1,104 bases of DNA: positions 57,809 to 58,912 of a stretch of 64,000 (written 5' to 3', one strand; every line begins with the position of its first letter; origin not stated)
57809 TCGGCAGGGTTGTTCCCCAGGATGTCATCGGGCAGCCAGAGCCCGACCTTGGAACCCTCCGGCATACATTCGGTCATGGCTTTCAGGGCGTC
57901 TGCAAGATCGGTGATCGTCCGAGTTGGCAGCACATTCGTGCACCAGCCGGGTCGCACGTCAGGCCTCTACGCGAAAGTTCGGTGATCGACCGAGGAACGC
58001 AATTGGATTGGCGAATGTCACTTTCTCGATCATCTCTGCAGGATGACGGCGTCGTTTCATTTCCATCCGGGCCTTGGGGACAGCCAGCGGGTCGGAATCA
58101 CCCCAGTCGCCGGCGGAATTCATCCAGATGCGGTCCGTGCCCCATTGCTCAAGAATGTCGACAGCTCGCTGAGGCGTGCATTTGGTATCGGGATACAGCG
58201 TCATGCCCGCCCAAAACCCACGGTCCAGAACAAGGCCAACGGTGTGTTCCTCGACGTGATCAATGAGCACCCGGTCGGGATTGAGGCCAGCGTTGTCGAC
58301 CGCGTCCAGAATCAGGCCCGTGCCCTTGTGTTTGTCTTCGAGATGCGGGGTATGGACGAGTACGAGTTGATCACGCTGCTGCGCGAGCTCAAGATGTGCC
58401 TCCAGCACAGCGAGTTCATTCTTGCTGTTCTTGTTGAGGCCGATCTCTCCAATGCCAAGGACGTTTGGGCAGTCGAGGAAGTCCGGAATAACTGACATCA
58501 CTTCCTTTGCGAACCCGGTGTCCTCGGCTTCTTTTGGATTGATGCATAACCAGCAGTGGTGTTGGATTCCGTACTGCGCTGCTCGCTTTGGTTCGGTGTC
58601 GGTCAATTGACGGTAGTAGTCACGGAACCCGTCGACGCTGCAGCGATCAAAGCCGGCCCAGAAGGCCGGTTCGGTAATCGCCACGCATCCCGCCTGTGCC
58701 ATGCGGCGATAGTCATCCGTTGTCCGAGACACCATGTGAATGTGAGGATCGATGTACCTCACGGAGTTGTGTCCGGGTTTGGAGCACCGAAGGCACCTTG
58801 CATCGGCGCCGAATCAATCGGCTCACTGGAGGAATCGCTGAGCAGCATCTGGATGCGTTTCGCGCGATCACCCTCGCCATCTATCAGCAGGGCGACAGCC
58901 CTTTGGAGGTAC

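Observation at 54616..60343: Complete ebo-type cluster in a planctomycete-like genome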

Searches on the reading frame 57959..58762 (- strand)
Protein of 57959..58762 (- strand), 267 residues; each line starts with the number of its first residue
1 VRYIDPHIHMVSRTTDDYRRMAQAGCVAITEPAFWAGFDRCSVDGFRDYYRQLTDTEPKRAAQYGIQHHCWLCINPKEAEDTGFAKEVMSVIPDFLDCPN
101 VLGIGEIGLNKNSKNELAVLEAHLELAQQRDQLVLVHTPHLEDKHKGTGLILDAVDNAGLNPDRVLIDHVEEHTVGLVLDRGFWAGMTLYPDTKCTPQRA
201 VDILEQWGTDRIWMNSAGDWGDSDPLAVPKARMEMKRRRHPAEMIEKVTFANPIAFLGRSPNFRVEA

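Call 3: search_protein_families(library=ncbifam, proteins=[window:57959-58762:-], max_evalue=0.001)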
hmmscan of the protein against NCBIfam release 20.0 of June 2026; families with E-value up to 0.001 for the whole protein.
window:57959-58762:- (267 aa): 1 family
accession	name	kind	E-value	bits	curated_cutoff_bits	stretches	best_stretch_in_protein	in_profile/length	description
TIGR00010.1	TIGR00010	subfamily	3.3e-05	23.4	206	1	70-143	57-134/253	YchF/TatD family DNA exonuclease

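Call 4: search_protein_families(library=pfam, proteins=[window:57959-58762:-], max_evalue=0.01)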
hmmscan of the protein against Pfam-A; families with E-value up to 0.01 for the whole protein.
window:57959-58762:- (267 aa): 1 family
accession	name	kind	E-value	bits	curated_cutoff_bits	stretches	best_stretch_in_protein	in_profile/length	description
PF01026.27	TatD_DNase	-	1.7e-07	31.3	27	1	40-188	38-175/253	TatD related DNase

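Call 21: find_homologous_proteins(query=window:57959-58762:-, max_evalue=1e-10)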
Query window:57959-58762:- (267 aa): 8000 proteins with E <= 1e-10 among 8000 candidates; the best 120 are listed.
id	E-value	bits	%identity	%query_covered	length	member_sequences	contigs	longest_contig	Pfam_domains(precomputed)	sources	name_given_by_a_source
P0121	1.2e-177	607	100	97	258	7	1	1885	PF01026.28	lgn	-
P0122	5.1e-171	585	93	100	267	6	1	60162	PF01026.28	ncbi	-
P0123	4.2e-166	569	91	100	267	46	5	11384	PF01026.28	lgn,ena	-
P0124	1.4e-163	561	90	99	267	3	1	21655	PF01026.28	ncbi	-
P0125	4.6e-162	556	87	100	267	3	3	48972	PF01026.28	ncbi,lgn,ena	-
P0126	7.1e-161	552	86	100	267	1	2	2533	PF01026.28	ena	-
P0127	9.5e-161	551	86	100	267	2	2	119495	PF01026.28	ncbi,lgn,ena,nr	ncbi:MAG: TatD family hydrolase [Phycisphaerales bacterium]|nr:TatD family hydrolase [Phycisphaerale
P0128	1.4e-160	551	87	100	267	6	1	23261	PF01026.28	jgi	jgi:predicted metal-dependent TIM-barrel fold hydrolase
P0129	1.6e-160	551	86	100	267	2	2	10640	PF01026.28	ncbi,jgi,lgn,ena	-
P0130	1.7e-159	547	87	99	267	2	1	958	PF01026.28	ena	-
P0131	2.0e-159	547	86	100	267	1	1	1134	PF01026.28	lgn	-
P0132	5.8e-159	546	85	100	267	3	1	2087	PF01026.28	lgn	-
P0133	1.2e-158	544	86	100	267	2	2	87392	PF01026.28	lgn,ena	-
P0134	2.6e-158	543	86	100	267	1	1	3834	PF01026.28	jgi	-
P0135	7.7e-157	539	85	99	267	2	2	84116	PF01026.28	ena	-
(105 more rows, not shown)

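Call 23: find_related_loci(query=A1, collection=genome_contigs, flank=8000)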
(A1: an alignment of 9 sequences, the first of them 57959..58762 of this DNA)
Query A1 (267 aa) in genome_contigs; peptide patterns used: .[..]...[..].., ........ (x = any residue, [..] = any of these).
600 stretches matched a pattern (row limit reached: there are more); 585 encode a relative of the query (tblastn E <= 1e-3); the best 80 are kept; 80 distinct loci.
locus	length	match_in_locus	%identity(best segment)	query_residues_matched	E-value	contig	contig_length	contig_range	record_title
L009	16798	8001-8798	89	1-266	3e-166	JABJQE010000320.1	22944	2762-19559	MAG: Phycisphaerae bacterium isolate SI075_bin83 k141_2714556, whole genome shotgun sequence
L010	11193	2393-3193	87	1-267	3e-163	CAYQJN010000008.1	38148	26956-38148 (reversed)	MAG TPA_asm: uncultured Isosphaeraceae bacterium isolate binchicken_co141_465 genome assembly, contig: NODE_4751_length_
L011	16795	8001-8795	88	1-265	1e-161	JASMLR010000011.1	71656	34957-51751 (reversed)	MAG: Phycisphaerales bacterium isolate Arabian9_MAG_45 NODE_11_length_71656_cov_9.802526, whole genome shotgun sequence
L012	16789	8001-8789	84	1-263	2e-157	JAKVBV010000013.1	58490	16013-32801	MAG: Phycisphaerales bacterium isolate ALOHA_ZT_37 ZT-Phycisphaerales-7_13, whole genome shotgun sequence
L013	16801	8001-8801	84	1-267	4e-151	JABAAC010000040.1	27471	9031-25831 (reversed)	MAG: Phycisphaerales bacterium isolate bin113o c_000000509303, whole genome shotgun sequence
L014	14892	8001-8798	79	1-266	2e-145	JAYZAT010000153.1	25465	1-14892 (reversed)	MAG: Planctomycetota bacterium isolate XB_MAG119 DB_MAG119_0153, whole genome shotgun sequence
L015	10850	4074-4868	77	1-265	6e-145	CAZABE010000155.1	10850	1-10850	MAG TPA_asm: uncultured Isosphaeraceae bacterium isolate SRP260945_co2_105 genome assembly, contig: k141_2896831, whole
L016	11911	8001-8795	75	1-265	1e-142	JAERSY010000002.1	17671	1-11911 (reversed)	MAG: Phycisphaerae bacterium isolate BH18 c_000000000085, whole genome shotgun sequence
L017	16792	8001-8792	78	1-263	6e-142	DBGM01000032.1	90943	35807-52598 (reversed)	MAG TPA_asm: Phycisphaerales bacterium UBA854 UBA854_contig_6676, whole genome shotgun sequence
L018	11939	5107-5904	76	1-266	2e-141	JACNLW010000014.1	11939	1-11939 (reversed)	MAG: Planctomycetota bacterium isolate NIOZ-UU92 NIOZ-UU_NODE_6744_length_11939_cov_12.3723, whole genome shotgun sequen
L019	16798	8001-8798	75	1-266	7e-140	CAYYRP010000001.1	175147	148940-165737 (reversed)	MAG TPA_asm: uncultured Isosphaeraceae bacterium isolate binchicken_co141_521 genome assembly, contig: NODE_146_length_1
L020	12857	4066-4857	75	1-264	5e-140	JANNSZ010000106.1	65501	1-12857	MAG: Planctomycetota bacterium isolate SOY_31_metabat_110 SOY_31_k141_934738, whole genome shotgun sequence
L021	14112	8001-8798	75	1-265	2e-139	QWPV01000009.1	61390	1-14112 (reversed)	MAG: Planctomycetota bacterium isolate ZH-13MAY13-plancto70 Z130513-80m70-c9, whole genome shotgun sequence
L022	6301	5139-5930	74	1-264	2e-139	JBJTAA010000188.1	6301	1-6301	MAG: Planctomycetota bacterium isolate samp_4432_metabat2_25 samp_4432_927825, whole genome shotgun sequence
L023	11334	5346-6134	75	1-263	8e-139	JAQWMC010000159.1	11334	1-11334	MAG: Pirellulales bacterium isolate cluster2_bin.143 k141_2148697, whole genome shotgun sequence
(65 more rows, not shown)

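Call 26: search_dna_similar(query=window:57959-58762:-, collection=plasmids, mode=protein, max_evalue=1e-20, max_rows=40)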
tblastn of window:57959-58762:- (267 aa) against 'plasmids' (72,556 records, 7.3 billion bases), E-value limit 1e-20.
Records with a match: 60; places in all: 60; records where one place covers at least 80% of the query: 60.
Best place of each record, by identity: 60-80% 1; <60% 59.
By first word of the organism name: Streptomyces 27; Bacillus 6; Ketogulonicigenium 5; Mycetohabitans 3; Haloferax 3; Deinococcus 2; Embleya 2; Salipiger 2; Gemmatirosa 1; Gloeothece 1; and 8 more.
By predicted mobility (MOB-suite, as given by PLSDB): non-mobilizable 42; mobilizable 14; conjugative 4.
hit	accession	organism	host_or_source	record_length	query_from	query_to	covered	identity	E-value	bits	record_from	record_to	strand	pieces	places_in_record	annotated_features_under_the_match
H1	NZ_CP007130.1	Gemmatirosa kalamazoonensis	-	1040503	1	265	99%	62.4%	2e-102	333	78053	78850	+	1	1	record has no annotation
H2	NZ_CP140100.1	Deinococcus sp. AB2017081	pure culture,soil near an iron factory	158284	1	263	99%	55.3%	2e-89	296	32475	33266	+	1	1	TatD family hydrolase | hypothetical protein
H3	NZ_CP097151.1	Deinococcus sp. QL22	-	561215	1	265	99%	54.1%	7e-93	306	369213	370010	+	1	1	TatD family hydrolase | hypothetical protein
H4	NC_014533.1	Gloeothece verrucosa PCC 7822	fresh water in rice field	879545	1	260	97%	48.1%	2e-67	233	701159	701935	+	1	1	TatD family hydrolase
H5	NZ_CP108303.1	Streptomyces sp. NBC_00019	-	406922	1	267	100%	46.4%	6e-66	229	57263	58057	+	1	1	TatD family hydrolase | EboA domain-containing protein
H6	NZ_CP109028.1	Streptomyces sp. NBC_00663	-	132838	1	260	97%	46.9%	1e-65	228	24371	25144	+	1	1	TatD family hydrolase | EboA domain-containing protein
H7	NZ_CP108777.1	Embleya sp. NBC_00896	-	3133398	1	260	97%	46.9%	9e-63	219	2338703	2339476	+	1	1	none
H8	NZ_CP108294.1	Streptomyces sp. NBC_00028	-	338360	1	260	97%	46.5%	4e-65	226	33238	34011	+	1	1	TatD family hydrolase | EboA domain-containing protein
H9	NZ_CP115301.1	Streptomyces camelliae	microorganism,rhizosphere soil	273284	1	260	97%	46.5%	5e-65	226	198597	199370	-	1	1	TatD family hydrolase | EboA domain-containing protein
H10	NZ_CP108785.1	Embleya sp. NBC_00888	-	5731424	1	260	97%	46.5%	4e-63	221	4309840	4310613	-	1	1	none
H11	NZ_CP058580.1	Halobaculum salinum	cell culture,saline soil sample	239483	1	266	100%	44.9%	3e-65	226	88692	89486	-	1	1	TatD family hydrolase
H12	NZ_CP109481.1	Streptomyces sp. NBC_01450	-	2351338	1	266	100%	44.0%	7e-54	194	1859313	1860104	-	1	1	none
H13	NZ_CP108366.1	Streptomyces sp. NBC_01340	-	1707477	1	266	100%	44.0%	9e-54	194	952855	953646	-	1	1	none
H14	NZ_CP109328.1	Streptomyces sp. NBC_01591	-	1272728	1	260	97%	45.0%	7e-59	208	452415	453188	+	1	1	none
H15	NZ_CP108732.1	Streptomyces sp. NBC_00987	-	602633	1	260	97%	44.6%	1e-58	207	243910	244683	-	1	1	TatD family hydrolase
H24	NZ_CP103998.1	Ketogulonicigenium vulgare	Tenebrio molitor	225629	3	260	97%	44.6%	2e-59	210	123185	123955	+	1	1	TatD family hydrolase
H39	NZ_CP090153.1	Roseivivax marinus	Bathymodiolus marisindicus,single cell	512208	1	266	100%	43.2%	3e-58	206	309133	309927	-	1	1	TatD family hydrolase | EboA domain-containing protein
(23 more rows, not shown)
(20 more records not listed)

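Call 27: get_annotated_region(hit=H3, flank=6000)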
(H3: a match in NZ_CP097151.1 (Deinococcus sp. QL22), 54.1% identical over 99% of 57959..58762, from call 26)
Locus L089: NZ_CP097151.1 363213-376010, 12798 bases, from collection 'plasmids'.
description: Deinococcus sp. QL22 plasmid unnamed4, complete sequence
organism: Deinococcus sp. QL22 (NCBI taxid 2939437)
taxonomy: Bacteria; Deinococcota; Deinococci; Deinococcales; Deinococcaceae; Deinococcus; Deinococcus sp. QL22
host: -; source: -; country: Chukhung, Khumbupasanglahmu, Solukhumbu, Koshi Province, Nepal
typing (MOB-suite, as given by PLSDB): non-mobilizable
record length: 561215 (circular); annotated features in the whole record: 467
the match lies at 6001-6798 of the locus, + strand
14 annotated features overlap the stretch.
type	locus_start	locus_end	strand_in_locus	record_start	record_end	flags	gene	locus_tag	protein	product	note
CDS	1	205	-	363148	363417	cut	-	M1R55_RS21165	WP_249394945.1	hypothetical protein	-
CDS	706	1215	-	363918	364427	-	-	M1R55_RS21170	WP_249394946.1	DinB family protein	-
CDS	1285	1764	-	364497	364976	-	-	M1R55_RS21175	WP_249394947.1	DinB family protein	-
CDS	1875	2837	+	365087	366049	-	-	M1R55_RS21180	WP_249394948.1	YafY family protein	-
CDS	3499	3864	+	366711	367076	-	-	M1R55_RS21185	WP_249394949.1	hypothetical protein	-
CDS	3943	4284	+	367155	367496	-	-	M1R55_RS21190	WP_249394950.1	hypothetical protein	-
CDS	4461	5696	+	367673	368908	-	-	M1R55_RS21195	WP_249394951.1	3-dehydroquinate synthase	-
CDS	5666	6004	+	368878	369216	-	-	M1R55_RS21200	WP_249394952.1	hypothetical protein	-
CDS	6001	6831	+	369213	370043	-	-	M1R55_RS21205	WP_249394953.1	TatD family hydrolase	-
CDS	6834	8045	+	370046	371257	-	eboE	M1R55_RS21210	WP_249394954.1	metabolite traffic protein EboE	-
CDS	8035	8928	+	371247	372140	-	-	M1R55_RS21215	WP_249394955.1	UbiA family prenyltransferase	-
CDS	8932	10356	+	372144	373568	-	-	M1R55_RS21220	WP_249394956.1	nucleotide pyrophosphatase/phosphodiesterase family protein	-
CDS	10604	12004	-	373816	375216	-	-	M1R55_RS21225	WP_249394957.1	TldD/PmbA family protein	GO:0006508 - proteolysis [Evidence IEA]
CDS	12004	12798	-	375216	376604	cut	-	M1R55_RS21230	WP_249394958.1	TldD/PmbA family protein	GO:0006508 - proteolysis [Evidence IEA]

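Call 28: get_annotated_region(hit=H2, flank=6000)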
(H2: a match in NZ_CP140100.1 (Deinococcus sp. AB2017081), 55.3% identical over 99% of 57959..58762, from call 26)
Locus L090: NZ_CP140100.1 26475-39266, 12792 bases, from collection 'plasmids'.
description: Deinococcus sp. AB2017081 plasmid unnamed2, complete sequence
organism: Deinococcus sp. AB2017081 (NCBI taxid 3093660)
taxonomy: Bacteria; Deinococcota; Deinococci; Deinococcales; Deinococcaceae; Deinococcus; Deinococcus sp. AB2017081
host: -; source: pure culture,soil near an iron factory; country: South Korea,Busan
typing (MOB-suite, as given by PLSDB): non-mobilizable
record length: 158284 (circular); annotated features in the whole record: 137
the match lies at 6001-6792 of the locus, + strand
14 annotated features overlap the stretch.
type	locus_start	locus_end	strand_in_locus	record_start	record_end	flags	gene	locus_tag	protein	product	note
CDS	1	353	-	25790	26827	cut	-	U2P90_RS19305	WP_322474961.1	histidinol-phosphate transaminase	GO:0000105 - histidine biosynthetic process [Evidence IEA]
CDS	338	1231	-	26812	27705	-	cbiB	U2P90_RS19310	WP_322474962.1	adenosylcobinamide-phosphate synthase CbiB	GO:0009236 - cobalamin biosynthetic process [Evidence IEA]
CDS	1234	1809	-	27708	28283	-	cobO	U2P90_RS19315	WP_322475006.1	cob(I)yrinic acid a,c-diamide adenosyltransferase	GO:0009236 - cobalamin biosynthetic process [Evidence IEA]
CDS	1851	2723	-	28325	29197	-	-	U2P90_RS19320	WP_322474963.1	ABC transporter substrate-binding protein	-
CDS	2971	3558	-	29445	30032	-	-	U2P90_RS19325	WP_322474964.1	histidine phosphatase family protein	-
CDS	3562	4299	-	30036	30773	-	-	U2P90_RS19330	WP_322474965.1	adenosylcobinamide-GDP ribazoletransferase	GO:0009236 - cobalamin biosynthetic process [Evidence IEA]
CDS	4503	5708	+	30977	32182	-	-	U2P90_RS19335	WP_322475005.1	3-dehydroquinate synthase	-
CDS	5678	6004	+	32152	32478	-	-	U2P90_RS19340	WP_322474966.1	hypothetical protein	-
CDS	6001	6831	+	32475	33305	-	-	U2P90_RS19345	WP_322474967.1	TatD family hydrolase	-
CDS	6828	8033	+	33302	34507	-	eboE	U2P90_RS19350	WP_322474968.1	metabolite traffic protein EboE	-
CDS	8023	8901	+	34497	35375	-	-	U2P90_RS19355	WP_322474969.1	UbiA family prenyltransferase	-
CDS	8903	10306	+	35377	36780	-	-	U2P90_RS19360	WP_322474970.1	alkaline phosphatase family protein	-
CDS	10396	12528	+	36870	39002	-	-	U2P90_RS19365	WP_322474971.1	EAL domain-containing protein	-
CDS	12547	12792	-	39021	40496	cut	-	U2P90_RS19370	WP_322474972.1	potassium/proton antiporter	GO:0006813 - potassium ion transport [Evidence IEA]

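Call 29: get_annotated_region(hit=H4, flank=6000)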
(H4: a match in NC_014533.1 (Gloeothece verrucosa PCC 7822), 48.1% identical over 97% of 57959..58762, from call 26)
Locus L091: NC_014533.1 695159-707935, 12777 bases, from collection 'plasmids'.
description: Gloeothece verrucosa PCC 7822 plasmid Cy782201, complete sequence
organism: Gloeothece verrucosa PCC 7822 (NCBI taxid 497965)
taxonomy: Bacteria; Cyanobacteriota; Cyanophyceae; Chroococcales; Aphanothecaceae; Gloeothece; Gloeothece verrucosa; Gloeothece verrucosa PCC 7822
host: -; source: fresh water in rice field; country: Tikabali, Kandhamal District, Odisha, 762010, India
typing (MOB-suite, as given by PLSDB): non-mobilizable; mating-pair formation MPF_T
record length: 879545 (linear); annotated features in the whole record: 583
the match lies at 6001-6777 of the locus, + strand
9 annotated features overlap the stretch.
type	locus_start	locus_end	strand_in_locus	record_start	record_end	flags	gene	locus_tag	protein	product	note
CDS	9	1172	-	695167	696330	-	-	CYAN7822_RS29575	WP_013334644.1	IS4 family transposase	-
CDS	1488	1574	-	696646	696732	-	-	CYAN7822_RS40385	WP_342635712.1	hypothetical protein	-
CDS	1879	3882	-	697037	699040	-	-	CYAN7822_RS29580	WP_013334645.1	hypothetical protein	-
CDS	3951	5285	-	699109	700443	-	-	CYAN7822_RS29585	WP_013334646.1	hypothetical protein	-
CDS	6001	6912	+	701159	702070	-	-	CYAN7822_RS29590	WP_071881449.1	TatD family hydrolase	-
CDS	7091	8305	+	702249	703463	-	-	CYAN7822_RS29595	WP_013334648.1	3-dehydroquinate synthase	-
CDS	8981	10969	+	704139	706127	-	-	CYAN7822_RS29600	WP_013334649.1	hypothetical protein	-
CDS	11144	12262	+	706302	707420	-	-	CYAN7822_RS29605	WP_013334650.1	ferritin-like protein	-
CDS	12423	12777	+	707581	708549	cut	-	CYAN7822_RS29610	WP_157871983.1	hypothetical protein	-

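Call 30: get_annotated_region(hit=H39, flank=6000)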
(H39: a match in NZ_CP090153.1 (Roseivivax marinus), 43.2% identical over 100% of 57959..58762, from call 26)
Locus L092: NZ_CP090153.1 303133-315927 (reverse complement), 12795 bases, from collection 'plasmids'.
description: Roseivivax marinus strain TCYB24 plasmid unnamed1, complete sequence
organism: Roseivivax marinus (NCBI taxid 1379903)
taxonomy: Bacteria; Pseudomonadota; Alphaproteobacteria; Rhodobacterales; Roseobacteraceae; Roseivivax; Roseivivax marinus
host: -; source: Bathymodiolus marisindicus,single cell; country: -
typing (MOB-suite, as given by PLSDB): non-mobilizable
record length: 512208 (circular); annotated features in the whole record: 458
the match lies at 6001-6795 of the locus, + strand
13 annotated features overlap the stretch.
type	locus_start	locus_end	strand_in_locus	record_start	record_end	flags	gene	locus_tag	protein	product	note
CDS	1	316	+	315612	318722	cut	-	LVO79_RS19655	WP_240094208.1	efflux RND transporter permease subunit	GO:0042908 - xenobiotic transport [Evidence IEA]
CDS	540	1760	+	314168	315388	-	-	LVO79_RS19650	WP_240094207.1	3-dehydroquinate synthase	-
CDS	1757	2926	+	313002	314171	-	eboE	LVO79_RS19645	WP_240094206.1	metabolite traffic protein EboE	-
CDS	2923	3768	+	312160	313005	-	-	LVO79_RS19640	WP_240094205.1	UbiA family prenyltransferase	-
CDS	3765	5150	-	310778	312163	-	-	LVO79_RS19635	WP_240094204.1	nucleotide pyrophosphatase/phosphodiesterase family protein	-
CDS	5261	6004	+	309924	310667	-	-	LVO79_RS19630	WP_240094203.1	EboA domain-containing protein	-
CDS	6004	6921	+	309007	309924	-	-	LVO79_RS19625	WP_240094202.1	TatD family hydrolase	-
CDS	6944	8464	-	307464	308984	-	-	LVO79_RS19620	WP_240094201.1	tripartite tricarboxylate transporter permease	-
CDS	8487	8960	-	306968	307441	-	-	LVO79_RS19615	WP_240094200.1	tripartite tricarboxylate transporter TctB family protein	-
CDS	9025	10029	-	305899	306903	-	-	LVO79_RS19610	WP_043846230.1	tripartite tricarboxylate transporter substrate binding protein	-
CDS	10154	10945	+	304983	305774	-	-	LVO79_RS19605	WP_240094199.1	GntR family transcriptional regulator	-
CDS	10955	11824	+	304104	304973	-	-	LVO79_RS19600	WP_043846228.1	isocitrate lyase/phosphoenolpyruvate mutase family protein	-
CDS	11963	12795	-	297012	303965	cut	-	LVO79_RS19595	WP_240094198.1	calcium-binding protein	-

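Call 34: get_annotated_region(hit=H1, flank=6000)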
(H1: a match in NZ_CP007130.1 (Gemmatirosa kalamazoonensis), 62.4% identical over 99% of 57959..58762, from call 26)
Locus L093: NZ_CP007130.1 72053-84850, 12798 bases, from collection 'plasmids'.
description: Gemmatirosa kalamazoonensis strain KBS708 plasmid 2, complete sequence
organism: Gemmatirosa kalamazoonensis (NCBI taxid 861299)
taxonomy: Bacteria; Gemmatimonadota; Gemmatimonadia; Gemmatimonadales; Gemmatimonadaceae; Gemmatirosa; Gemmatirosa kalamazoonensis
host: -; source: -; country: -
typing (MOB-suite, as given by PLSDB): non-mobilizable
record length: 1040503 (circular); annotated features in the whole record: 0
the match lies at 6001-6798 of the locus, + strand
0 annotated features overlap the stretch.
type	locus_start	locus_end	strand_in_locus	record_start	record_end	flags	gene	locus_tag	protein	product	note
